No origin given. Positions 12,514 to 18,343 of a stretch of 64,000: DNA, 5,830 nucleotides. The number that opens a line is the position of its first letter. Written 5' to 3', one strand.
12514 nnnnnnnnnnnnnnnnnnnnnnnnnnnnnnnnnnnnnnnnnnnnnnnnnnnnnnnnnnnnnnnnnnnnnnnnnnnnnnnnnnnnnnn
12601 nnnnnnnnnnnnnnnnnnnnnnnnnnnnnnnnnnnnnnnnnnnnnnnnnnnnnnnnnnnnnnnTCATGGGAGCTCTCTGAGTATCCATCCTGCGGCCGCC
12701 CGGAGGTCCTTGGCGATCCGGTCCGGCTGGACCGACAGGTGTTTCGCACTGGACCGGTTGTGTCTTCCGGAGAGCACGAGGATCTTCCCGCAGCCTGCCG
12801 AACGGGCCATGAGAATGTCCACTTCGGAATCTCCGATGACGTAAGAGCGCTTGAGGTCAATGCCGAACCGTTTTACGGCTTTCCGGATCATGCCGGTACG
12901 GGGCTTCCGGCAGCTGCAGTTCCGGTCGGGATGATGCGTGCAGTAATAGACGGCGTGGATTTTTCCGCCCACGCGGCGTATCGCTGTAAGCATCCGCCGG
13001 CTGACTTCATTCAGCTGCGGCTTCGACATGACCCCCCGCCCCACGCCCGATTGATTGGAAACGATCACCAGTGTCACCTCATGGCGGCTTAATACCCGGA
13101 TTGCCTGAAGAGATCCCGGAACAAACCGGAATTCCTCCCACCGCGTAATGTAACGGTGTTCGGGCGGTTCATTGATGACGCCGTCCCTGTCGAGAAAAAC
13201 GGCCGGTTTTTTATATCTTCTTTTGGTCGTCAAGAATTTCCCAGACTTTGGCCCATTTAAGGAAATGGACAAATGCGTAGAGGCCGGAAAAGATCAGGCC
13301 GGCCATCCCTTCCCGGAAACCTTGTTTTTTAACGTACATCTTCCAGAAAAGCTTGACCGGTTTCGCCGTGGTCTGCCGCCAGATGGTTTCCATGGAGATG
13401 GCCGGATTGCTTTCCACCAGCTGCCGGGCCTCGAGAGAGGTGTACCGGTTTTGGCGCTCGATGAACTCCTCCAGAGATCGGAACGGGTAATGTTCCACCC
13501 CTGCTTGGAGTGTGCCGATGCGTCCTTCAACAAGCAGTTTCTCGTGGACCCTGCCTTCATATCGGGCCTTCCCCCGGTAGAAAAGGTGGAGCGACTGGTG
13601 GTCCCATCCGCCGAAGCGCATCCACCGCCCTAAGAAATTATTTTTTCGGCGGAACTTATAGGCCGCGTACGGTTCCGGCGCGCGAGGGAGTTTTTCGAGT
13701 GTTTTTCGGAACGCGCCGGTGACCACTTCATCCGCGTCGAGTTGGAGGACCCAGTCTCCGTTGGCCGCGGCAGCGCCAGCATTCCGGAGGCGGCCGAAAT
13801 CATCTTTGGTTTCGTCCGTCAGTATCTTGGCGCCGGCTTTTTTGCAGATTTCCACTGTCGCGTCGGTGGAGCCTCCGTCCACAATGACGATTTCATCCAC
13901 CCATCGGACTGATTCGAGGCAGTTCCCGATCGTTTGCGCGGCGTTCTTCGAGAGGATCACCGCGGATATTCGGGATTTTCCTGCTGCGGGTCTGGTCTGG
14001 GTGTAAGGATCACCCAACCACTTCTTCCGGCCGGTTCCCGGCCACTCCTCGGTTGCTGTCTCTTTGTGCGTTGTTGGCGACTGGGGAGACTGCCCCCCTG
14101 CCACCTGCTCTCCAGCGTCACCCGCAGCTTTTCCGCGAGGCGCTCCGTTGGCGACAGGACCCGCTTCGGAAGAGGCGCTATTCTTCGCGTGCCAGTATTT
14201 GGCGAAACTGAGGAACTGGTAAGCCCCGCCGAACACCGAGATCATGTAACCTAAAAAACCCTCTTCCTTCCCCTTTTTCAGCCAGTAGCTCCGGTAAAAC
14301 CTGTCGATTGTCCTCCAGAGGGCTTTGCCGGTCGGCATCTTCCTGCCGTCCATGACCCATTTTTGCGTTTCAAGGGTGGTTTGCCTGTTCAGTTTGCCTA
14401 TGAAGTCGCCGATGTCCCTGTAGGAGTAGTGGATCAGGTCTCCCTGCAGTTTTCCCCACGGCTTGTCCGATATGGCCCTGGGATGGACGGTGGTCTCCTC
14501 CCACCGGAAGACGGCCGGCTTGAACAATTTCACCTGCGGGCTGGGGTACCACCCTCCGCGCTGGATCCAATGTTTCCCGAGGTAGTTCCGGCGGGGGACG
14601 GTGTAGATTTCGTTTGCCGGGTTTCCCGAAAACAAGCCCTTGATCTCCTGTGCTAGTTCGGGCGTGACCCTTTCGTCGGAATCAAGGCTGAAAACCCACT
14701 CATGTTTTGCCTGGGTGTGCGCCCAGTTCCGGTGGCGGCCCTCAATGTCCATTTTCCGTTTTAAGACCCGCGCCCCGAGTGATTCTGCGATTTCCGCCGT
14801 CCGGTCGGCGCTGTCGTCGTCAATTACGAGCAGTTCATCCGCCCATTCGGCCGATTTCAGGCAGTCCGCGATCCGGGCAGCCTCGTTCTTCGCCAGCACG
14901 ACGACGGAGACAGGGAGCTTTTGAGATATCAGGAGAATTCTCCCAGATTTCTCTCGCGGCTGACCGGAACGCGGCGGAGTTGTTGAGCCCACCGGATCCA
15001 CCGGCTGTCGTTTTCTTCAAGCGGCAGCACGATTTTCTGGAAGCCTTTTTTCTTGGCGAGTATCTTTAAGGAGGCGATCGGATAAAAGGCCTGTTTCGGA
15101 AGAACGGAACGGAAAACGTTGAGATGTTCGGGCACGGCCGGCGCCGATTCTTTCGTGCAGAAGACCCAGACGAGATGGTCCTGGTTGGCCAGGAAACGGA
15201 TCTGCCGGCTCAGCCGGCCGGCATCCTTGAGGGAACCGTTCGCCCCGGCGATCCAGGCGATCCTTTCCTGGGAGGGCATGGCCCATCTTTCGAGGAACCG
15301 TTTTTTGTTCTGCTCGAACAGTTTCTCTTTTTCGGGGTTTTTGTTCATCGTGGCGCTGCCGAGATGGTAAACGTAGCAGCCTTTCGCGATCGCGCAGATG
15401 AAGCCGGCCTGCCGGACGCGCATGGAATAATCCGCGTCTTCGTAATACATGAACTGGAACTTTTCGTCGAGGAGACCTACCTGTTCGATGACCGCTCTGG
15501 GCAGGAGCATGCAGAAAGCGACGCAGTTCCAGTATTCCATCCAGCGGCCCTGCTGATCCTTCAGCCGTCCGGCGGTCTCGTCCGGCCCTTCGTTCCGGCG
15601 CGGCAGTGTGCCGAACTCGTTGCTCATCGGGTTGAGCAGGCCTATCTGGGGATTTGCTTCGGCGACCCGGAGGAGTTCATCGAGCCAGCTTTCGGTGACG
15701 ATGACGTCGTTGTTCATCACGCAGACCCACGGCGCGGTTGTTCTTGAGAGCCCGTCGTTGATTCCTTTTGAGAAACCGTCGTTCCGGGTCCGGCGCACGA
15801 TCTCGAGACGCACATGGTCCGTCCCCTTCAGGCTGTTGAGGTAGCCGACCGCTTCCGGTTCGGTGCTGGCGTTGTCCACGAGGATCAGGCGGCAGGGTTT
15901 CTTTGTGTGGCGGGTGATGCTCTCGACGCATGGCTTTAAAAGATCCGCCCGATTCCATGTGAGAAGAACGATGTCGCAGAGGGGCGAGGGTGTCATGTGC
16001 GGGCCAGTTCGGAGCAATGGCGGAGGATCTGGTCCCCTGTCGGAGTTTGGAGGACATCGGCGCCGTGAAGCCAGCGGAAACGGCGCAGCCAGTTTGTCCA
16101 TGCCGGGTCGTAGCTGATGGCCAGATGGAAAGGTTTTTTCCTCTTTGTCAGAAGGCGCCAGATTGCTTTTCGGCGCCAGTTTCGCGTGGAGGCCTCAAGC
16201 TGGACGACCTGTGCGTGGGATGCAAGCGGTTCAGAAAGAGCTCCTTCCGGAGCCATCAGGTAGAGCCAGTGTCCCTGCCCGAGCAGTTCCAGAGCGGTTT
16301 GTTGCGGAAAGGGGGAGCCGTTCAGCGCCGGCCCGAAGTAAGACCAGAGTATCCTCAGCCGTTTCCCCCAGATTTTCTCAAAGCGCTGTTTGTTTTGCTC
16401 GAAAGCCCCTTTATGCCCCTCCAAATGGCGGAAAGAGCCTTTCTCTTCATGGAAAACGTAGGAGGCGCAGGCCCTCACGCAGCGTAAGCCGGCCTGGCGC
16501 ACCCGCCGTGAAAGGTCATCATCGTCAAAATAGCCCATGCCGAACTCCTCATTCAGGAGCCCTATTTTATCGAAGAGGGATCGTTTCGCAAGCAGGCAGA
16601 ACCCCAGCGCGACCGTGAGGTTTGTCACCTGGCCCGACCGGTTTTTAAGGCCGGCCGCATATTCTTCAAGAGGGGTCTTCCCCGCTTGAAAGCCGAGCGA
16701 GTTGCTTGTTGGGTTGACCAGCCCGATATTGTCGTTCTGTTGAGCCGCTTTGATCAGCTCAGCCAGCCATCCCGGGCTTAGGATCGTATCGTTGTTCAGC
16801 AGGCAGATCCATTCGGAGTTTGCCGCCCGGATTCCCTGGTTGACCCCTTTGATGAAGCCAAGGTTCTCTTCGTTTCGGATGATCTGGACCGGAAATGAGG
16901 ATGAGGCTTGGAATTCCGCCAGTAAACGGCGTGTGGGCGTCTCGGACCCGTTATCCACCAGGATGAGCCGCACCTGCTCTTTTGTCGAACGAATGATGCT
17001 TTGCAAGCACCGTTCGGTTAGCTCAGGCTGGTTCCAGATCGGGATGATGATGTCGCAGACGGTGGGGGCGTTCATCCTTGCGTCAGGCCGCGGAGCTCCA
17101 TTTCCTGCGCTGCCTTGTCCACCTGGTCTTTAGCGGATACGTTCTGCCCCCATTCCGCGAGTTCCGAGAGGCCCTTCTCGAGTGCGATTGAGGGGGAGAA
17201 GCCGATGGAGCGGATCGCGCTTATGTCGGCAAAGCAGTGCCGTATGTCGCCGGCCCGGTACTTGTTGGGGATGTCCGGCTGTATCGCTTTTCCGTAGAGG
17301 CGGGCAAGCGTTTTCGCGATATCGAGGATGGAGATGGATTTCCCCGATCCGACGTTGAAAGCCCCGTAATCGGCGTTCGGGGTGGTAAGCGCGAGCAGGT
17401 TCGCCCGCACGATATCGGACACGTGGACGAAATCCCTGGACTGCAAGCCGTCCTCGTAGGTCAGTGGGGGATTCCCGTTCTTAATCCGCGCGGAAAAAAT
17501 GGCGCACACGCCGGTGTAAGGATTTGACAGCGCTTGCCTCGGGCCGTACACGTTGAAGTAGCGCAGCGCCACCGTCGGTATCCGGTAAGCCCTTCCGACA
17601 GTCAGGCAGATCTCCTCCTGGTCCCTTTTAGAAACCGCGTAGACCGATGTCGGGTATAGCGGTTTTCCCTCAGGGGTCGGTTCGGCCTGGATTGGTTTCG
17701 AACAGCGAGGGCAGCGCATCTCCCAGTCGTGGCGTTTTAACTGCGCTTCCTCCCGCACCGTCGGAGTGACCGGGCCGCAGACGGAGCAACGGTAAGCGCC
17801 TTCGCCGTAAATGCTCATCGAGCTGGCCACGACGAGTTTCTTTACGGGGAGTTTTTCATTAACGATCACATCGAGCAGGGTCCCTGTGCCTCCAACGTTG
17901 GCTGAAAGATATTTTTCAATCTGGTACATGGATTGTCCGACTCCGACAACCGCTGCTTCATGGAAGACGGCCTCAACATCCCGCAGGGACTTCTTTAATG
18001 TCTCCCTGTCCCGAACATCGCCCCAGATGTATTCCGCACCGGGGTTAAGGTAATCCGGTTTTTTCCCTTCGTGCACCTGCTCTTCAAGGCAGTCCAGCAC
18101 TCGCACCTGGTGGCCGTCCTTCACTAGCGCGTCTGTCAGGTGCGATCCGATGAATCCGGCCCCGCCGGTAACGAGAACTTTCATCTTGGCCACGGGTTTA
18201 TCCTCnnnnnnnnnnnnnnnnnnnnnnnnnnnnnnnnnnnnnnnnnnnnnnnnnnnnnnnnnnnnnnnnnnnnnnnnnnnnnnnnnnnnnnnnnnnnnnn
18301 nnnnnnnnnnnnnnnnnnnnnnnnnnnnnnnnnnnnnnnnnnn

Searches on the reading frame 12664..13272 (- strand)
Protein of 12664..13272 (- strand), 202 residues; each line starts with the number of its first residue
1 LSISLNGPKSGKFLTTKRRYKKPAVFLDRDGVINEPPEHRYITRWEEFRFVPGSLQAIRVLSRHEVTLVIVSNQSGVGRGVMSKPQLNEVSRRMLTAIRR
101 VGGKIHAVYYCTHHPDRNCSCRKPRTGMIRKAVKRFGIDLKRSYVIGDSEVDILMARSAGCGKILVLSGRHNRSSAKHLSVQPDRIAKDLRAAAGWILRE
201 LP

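Call 9: search_protein_families(library=pfam, proteins=[window:12664-13272:-], max_evalue=0.000001)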
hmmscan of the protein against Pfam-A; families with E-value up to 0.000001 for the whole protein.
window:12664-13272:- (202 aa): 4 families
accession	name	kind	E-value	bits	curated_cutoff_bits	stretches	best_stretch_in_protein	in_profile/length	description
PF13242.12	Hydrolase_like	-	1.9e-19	69.8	22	1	121-193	2-75/75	HAD-hyrolase-like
PF00702.32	Hydrolase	-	2.8e-08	34.8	26.4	1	35-160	85-191/191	haloacid dehalogenase-like hydrolase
PF08645.17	PNK3P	-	5.9e-08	33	22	1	45-149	24-126/161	Polynucleotide kinase 3 phosphatase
PF13419.12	HAD_2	-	1.3e-07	32.3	23.8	0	119-165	131-177/178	Haloacid dehalogenase-like hydrolase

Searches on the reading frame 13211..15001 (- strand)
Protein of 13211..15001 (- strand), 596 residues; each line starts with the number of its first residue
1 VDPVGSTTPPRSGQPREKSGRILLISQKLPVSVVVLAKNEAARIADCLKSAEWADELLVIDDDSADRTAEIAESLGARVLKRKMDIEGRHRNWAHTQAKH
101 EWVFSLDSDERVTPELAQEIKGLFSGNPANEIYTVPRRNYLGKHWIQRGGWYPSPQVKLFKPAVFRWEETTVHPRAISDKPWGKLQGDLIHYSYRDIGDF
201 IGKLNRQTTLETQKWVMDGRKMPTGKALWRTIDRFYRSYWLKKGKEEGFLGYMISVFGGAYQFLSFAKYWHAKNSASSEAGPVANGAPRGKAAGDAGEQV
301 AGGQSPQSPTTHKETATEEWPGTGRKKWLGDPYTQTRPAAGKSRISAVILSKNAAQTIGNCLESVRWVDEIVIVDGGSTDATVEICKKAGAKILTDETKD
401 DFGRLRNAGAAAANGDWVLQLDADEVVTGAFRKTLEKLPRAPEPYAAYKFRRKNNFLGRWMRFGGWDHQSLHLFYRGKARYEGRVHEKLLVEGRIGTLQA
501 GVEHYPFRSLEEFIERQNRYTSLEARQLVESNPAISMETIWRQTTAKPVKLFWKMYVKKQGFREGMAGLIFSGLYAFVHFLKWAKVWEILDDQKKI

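Call 9: search_protein_families(library=pfam, proteins=[window:13211-15001:-], max_evalue=0.000001)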
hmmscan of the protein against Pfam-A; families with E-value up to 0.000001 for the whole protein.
window:13211-15001:- (596 aa): 2 families
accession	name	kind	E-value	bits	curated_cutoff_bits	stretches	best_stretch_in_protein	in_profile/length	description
PF00535.33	Glycos_transf_2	-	3.6e-37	128.3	23.3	2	346-465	1-130/168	Glycosyl transferase family 2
PF13704.12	Glyco_tranf_2_4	-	4.7e-15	56.3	27.5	1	352-431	1-88/98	Glycosyl transferase family 2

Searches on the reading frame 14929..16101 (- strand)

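Call 9: search_protein_families(library=pfam, proteins=[window:14929-16101:-], max_evalue=0.000001)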
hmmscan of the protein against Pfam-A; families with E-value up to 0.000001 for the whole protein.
window:14929-16101:- (390 aa): 3 families
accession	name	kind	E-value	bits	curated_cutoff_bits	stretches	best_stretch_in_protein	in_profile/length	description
PF00535.33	Glycos_transf_2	-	2e-20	73.8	23.3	1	44-208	2-167/168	Glycosyl transferase family 2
PF13641.12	Glyco_tranf_2_3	-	8.3e-12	46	27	1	42-265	3-223/230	Glycosyltransferase like family 2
PF13712.12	Glyco_tranf_2_5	-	6.5e-08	33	27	0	72-156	3-88/210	Glycosyltransferase like family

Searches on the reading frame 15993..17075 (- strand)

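Call 9: search_protein_families(library=pfam, proteins=[window:15993-17075:-], max_evalue=0.000001)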
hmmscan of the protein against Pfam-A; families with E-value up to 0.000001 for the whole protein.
window:15993-17075:- (360 aa): 2 families
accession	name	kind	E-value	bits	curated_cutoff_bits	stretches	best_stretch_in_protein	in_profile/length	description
PF00535.33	Glycos_transf_2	-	2.6e-29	102.7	23.3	1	9-171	2-167/168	Glycosyl transferase family 2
PF13641.12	Glyco_tranf_2_3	-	9.9e-17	62.1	27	1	7-214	3-216/230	Glycosyltransferase like family 2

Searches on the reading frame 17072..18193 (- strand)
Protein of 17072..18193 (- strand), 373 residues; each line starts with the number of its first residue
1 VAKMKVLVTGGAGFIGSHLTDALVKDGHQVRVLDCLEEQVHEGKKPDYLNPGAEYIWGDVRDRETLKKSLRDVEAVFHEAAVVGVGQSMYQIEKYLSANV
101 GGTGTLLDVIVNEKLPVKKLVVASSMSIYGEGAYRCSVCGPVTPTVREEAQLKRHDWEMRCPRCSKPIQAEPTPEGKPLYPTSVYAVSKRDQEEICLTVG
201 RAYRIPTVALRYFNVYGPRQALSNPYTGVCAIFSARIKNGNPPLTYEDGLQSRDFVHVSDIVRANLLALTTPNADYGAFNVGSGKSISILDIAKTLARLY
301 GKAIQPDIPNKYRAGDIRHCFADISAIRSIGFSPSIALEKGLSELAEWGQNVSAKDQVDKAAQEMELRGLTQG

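Call 9: search_protein_families(library=pfam, proteins=[window:17072-18193:-], max_evalue=0.000001)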
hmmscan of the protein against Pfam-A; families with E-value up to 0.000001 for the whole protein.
window:17072-18193:- (373 aa): 7 families
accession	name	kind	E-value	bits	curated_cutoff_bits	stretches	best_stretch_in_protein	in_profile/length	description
PF01370.27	Epimerase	-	3.9e-54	184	20.9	2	169-282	127-240/240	NAD dependent epimerase/dehydratase family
PF16363.11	GDP_Man_Dehyd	-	5.5e-41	141.6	27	2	169-344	137-331/332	GDP-mannose 4,6 dehydratase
PF01073.25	3Beta_HSD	-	1.9e-24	86.6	22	1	7-132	1-123/280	3-beta hydroxysteroid dehydrogenase/isomerase family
PF02719.21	Polysacc_synt_2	-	6.5e-19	68.6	20.2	1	6-124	1-127/293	Polysaccharide biosynthesis protein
PF07993.18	NAD_binding_4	-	1.5e-09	37.8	20.1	0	64-233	80-219/258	Male sterility protein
PF05368.20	NmrA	-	2.6e-09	37.6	27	1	3-89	2-79/298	NmrA-like family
PF13460.12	NAD_binding_10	-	2e-08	34.8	27.2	1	10-131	1-104/184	NAD(P)H-binding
